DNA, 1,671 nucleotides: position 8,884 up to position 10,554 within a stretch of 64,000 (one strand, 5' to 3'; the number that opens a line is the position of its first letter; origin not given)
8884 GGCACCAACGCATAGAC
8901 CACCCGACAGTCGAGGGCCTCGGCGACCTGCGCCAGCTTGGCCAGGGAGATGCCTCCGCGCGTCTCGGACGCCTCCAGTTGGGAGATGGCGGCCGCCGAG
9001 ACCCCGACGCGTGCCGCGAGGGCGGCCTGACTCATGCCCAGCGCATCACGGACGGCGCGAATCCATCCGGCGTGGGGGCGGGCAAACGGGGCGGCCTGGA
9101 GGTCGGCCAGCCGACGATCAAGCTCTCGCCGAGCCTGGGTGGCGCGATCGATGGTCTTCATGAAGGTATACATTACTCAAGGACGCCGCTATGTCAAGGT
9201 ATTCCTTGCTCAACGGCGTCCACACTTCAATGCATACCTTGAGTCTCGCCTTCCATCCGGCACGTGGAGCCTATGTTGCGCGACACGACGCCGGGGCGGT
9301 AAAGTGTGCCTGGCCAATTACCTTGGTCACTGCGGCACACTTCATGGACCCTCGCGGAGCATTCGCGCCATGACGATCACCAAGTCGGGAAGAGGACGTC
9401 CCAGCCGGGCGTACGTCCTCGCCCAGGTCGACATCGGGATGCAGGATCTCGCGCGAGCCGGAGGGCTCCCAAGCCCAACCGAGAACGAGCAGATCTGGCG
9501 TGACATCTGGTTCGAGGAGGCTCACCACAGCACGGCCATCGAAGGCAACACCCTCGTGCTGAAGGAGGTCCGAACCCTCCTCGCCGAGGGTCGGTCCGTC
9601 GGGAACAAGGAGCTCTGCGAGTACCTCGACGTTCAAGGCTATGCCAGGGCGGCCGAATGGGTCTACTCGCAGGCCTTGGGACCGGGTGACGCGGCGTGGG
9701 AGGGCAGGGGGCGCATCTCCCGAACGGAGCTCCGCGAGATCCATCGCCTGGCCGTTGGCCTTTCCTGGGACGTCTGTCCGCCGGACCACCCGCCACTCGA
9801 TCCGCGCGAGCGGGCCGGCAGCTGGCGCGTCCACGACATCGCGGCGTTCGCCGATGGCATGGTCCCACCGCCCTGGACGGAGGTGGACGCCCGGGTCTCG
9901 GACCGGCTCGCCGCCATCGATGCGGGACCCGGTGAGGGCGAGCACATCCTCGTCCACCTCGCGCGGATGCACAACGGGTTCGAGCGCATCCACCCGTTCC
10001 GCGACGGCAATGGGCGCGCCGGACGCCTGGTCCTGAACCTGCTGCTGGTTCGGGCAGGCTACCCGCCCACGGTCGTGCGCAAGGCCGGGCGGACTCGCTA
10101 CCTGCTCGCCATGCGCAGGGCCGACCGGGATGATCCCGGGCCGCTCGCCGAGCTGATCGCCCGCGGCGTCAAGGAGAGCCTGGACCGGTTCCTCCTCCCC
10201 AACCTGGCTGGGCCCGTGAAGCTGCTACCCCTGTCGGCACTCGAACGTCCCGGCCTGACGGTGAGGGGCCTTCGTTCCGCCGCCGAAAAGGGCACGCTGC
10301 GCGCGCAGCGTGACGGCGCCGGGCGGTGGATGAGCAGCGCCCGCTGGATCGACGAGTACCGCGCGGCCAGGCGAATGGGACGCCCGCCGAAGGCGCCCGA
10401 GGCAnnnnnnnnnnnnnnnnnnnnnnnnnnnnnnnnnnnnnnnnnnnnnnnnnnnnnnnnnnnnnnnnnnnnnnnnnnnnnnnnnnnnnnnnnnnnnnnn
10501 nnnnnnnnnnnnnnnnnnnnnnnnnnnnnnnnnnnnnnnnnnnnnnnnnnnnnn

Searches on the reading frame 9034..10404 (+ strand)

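Call 23: search_protein_families(library=pfam, proteins=[window:9034-10404:+], max_evalue=0.01)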
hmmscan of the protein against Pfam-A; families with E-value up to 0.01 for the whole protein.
window:9034-10404:+ (457 aa): 1 family
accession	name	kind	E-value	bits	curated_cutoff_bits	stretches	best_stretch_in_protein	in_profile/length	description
PF02661.23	Fic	-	2.5e-14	54.3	24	1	228-338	2-93/93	Fic/DOC family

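Call 36: search_protein_families(library=padloc, proteins=[window:9034-10404:+], max_evalue=0.001)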
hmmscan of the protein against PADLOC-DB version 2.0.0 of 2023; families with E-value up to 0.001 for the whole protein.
window:9034-10404:+ (457 aa): 9 families
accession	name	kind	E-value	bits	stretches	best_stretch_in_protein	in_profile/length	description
PDLC04840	PDC-S04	-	1.2e-22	78.7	2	302-367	138-203/227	-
PDLC03963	SoFic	-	7.9e-21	72.8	1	133-345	30-219/361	-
PDLC04836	PDC-S04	-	3.1e-17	60.6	1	302-376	151-224/244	-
PDLC04839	PDC-S04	-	1.5e-13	48.9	1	303-380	124-203/205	-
PDLC04837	PDC-S04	-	1.3e-11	42.3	1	305-376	150-221/234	-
PDLC04838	PDC-S04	-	1.8e-10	38.9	1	303-381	127-204/209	-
PDLC04966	PDC-S24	-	4.4e-07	27.1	1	277-345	276-343/497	-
PDLC04842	PDC-S04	-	5.1e-05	21.1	1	319-367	111-159/202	-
PDLC04841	PDC-S04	-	8.3e-05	20.4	1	317-377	207-266/292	-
